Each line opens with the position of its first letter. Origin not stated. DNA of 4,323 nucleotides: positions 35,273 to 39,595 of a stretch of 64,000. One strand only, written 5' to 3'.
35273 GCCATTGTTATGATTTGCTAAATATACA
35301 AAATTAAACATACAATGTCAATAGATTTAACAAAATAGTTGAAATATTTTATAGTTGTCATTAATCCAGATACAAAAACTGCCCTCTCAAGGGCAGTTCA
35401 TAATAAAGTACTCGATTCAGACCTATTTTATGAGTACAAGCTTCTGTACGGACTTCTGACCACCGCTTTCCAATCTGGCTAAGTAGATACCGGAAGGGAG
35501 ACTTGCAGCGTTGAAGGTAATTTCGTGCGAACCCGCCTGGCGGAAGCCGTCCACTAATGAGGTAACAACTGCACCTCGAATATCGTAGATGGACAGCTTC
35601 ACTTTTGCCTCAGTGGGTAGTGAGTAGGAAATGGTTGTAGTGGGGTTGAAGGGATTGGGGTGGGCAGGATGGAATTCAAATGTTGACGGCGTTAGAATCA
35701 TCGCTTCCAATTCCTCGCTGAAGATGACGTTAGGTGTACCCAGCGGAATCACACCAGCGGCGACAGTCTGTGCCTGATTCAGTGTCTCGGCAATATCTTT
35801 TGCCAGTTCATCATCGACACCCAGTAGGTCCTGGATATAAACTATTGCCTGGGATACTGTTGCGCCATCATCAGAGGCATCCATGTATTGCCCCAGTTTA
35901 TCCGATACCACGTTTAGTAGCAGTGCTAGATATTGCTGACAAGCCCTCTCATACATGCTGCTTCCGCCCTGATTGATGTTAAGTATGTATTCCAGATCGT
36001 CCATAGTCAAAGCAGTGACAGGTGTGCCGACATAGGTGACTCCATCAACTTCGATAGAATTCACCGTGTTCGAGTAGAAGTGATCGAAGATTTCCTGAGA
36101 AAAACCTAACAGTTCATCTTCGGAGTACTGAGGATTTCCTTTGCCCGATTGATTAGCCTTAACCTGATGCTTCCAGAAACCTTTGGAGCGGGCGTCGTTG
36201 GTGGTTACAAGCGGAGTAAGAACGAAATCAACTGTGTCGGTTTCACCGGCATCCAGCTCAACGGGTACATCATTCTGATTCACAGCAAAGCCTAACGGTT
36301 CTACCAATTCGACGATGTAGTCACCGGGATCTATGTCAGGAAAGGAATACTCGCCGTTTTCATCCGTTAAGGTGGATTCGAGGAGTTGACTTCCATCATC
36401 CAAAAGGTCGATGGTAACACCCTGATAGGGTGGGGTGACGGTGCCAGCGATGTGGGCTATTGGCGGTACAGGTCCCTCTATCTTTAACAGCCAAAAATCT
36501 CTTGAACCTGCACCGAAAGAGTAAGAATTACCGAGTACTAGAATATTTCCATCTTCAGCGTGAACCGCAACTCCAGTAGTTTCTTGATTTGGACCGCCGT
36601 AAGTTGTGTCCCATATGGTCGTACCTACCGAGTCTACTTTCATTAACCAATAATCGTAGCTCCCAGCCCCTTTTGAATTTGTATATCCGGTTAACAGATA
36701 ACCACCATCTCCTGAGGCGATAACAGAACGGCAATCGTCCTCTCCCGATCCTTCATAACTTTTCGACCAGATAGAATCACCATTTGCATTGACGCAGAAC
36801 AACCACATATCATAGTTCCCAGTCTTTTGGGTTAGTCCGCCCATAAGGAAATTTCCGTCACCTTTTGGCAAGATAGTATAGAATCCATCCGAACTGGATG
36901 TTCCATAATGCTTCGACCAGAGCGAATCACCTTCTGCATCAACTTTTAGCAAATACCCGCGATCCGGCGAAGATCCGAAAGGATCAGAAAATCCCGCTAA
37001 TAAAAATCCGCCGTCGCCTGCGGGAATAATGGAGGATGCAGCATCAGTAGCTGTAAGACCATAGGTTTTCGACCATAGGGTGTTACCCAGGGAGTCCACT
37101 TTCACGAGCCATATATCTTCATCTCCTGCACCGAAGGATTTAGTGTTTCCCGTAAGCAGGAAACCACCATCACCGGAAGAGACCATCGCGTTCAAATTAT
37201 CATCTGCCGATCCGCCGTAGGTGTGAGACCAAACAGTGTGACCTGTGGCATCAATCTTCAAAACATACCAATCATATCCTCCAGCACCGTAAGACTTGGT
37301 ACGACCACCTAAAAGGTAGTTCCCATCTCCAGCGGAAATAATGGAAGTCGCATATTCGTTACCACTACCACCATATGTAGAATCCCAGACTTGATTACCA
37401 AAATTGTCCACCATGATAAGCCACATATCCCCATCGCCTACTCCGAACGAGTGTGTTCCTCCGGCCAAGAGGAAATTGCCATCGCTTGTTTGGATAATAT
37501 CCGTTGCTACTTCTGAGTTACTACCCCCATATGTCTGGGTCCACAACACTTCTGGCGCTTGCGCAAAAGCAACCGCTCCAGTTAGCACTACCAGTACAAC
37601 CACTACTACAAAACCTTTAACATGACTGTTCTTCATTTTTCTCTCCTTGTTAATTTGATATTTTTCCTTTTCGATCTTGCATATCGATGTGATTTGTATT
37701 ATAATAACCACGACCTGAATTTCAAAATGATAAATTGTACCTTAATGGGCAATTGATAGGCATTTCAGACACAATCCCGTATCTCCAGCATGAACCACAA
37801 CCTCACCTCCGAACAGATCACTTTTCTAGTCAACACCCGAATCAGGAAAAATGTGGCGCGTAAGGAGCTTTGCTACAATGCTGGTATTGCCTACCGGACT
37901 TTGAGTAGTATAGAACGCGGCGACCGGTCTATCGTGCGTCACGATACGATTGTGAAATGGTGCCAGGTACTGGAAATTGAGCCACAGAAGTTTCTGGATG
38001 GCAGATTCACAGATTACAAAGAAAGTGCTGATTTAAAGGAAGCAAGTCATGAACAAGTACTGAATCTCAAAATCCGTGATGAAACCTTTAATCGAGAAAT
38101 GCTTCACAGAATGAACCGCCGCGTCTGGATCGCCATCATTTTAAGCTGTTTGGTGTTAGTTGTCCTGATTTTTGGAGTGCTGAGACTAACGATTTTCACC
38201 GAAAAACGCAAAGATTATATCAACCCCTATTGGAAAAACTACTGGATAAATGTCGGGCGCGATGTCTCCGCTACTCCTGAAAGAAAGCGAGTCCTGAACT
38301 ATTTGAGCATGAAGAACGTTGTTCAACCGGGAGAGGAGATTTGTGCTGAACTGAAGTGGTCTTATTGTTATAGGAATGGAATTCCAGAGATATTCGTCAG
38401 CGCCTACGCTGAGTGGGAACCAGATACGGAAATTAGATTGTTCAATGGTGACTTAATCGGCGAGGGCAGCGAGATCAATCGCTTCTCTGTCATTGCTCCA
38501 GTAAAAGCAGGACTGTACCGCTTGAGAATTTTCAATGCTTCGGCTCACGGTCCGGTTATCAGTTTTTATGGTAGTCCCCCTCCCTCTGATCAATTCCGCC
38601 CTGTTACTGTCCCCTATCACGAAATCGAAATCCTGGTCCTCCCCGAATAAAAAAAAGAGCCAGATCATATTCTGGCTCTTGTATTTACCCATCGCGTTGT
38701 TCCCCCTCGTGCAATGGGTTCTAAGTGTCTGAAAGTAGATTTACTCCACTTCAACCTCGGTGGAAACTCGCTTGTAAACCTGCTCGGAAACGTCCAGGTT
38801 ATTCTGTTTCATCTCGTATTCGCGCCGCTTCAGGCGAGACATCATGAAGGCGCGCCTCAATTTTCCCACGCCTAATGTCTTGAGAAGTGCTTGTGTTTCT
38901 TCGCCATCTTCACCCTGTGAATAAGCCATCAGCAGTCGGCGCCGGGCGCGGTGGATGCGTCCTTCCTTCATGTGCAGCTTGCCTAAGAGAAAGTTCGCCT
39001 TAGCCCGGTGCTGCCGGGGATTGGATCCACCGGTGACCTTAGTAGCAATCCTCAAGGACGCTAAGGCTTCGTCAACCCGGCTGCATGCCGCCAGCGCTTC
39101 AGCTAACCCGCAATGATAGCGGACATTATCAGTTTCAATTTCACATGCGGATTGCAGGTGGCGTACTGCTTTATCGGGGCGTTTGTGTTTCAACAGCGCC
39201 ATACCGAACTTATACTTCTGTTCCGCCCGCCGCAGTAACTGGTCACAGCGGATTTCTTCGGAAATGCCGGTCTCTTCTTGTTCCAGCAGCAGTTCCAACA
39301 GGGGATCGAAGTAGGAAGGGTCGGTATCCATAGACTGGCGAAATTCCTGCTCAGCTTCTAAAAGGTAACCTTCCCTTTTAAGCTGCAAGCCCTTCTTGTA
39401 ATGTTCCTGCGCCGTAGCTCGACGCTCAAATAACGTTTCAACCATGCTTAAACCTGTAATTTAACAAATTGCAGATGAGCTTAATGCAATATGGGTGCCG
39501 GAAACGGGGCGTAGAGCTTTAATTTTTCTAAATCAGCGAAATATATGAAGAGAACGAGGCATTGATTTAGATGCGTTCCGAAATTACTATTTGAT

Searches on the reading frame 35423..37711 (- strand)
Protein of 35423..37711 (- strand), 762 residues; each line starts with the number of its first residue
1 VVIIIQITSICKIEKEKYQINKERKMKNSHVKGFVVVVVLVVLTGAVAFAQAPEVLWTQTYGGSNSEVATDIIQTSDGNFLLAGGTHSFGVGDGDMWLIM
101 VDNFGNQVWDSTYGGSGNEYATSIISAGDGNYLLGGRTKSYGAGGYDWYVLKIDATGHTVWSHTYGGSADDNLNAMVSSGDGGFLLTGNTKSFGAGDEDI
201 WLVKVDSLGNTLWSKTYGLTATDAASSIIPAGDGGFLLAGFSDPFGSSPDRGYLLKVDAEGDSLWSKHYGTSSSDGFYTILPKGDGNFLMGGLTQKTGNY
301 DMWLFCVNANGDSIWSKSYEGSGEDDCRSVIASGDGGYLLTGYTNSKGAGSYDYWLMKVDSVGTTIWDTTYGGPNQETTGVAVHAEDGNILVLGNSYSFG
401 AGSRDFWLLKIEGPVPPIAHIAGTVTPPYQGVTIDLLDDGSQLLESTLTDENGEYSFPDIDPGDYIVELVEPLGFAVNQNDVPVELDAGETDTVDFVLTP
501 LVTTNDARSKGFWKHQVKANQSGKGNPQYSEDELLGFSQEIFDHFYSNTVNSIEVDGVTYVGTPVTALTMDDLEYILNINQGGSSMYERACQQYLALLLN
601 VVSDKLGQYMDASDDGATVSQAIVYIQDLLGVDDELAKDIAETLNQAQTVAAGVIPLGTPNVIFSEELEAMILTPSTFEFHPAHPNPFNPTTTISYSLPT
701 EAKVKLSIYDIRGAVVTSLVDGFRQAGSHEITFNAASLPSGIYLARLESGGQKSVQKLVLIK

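Call 7: search_protein_families(library=pfam, proteins=[window:35423-37711:-])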
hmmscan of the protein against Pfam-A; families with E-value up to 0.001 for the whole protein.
window:35423-37711:- (762 aa): 8 families
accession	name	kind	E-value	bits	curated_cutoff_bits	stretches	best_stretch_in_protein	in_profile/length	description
PF18962.6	Por_Secre_tail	-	2.1e-11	44.4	27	1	685-759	3-74/75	Secretion system C-terminal sorting domain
PF17210.9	SdrD_B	-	1.2e-09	38.8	29.7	1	428-482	23-77/112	SdrD B-like domain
PF13620.12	CarboxypepD_reg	-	3.3e-09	37.4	32.3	1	421-499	2-82/82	Carboxypeptidase regulatory-like domain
PF17802.7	SpaA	-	2.9e-06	27.8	23.1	1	430-495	17-86/91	Prealbumin-like fold domain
PF13860.13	FlgD_ig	-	0.00014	22.2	27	1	693-747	13-73/79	FlgD Ig-like domain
PF22902.2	NOMO1-like_9th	-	0.00017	21.7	27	0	421-456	5-41/75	BOS complex subunit NOMO1-like, beta sandwich domain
PF22898.2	NOMO1-like_1st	-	0.00045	20.7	27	0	428-489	11-73/85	BOS complex subunit NOMO1-like, first beta sandwich domain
PF01060.29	TTR-52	-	0.00055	20.9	24.9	0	428-456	10-42/79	Transthyretin-like family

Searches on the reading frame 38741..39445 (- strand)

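Call 7: search_protein_families(library=pfam, proteins=[window:38741-39445:-])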
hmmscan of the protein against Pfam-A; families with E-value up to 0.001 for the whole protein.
window:38741-39445:- (234 aa): 10 families
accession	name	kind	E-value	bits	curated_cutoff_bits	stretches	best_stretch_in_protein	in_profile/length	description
PF14559.12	TPR_19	-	2.7e-09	37.7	25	1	84-151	1-67/68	Tetratricopeptide repeat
PF07719.23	TPR_2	-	3.3e-09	36.6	27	0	78-106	5-33/34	Tetratricopeptide repeat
PF13428.12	TPR_14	-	5.1e-08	33.3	23.5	0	80-116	7-43/44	Tetratricopeptide repeat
PF13414.12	TPR_11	-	4.5e-06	26.7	26.8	0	91-119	11-39/42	TPR repeat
PF00515.34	TPR_1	-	7.7e-06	26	27.8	0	81-104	8-31/34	Tetratricopeptide repeat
PF13432.12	TPR_16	-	9e-06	26.5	32.7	0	78-134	1-57/65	Tetratricopeptide repeat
PF13181.12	TPR_8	-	3.4e-05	24.1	25.7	0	148-168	1-21/34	Tetratricopeptide repeat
PF07219.19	HemY_N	-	9.1e-05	23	31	0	142-187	53-97/107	HemY protein N-terminus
PF13431.12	TPR_17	-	0.00093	19.7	24.4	0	97-128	2-33/34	Tetratricopeptide repeat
PF25063.1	ARM_TT21_C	-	0.00095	19.5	35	0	81-169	28-116/209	Tetratricopeptide repeat protein 21 C-terminal ARM domain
